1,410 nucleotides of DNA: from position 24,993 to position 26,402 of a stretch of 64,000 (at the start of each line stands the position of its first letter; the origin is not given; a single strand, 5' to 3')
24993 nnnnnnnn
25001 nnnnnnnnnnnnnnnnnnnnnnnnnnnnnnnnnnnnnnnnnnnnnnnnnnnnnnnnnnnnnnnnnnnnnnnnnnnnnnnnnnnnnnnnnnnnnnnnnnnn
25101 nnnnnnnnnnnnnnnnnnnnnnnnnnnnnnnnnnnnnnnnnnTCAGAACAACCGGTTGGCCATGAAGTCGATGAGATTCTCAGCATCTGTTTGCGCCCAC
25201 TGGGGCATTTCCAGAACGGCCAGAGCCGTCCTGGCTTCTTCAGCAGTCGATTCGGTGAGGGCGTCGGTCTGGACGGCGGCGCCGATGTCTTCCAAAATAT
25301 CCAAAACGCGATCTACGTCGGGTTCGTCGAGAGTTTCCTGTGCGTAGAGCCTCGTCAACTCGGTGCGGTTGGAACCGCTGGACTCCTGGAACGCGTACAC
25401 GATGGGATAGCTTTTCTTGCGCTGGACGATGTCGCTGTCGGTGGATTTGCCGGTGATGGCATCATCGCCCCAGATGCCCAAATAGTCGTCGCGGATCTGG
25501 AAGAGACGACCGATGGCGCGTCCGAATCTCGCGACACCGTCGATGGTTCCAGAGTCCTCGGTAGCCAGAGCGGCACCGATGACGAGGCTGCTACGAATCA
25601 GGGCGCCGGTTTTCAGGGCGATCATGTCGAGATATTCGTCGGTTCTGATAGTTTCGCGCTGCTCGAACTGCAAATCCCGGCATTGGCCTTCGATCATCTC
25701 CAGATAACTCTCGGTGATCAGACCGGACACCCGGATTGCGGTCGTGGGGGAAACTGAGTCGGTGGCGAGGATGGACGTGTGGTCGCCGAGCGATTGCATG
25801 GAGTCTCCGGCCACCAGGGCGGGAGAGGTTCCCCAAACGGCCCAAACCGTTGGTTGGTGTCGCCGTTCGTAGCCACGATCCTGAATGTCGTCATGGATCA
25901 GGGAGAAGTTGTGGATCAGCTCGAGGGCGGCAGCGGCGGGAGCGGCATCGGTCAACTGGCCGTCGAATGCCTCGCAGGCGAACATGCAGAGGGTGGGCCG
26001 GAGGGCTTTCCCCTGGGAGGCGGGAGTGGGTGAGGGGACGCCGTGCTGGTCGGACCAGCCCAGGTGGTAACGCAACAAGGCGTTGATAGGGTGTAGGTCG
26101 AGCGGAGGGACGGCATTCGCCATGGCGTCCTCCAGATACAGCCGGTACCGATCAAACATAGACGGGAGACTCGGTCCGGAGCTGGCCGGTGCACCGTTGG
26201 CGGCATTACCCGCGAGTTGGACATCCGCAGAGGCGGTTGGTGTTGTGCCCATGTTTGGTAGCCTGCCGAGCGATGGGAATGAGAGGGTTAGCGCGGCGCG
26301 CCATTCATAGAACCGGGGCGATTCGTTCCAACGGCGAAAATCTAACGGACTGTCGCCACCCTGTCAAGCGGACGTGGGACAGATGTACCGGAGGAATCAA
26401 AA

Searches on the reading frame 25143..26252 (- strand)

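Call 68: search_protein_families(library=pfam, proteins=[window:25143-26252:-], max_evalue=0.0001)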
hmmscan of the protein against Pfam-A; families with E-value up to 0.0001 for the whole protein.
window:25143-26252:- (369 aa): 1 family
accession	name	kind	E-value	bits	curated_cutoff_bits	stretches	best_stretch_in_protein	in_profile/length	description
PF00348.22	polyprenyl_synt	-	1.8e-56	191.6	27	1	79-319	14-250/251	Polyprenyl synthetase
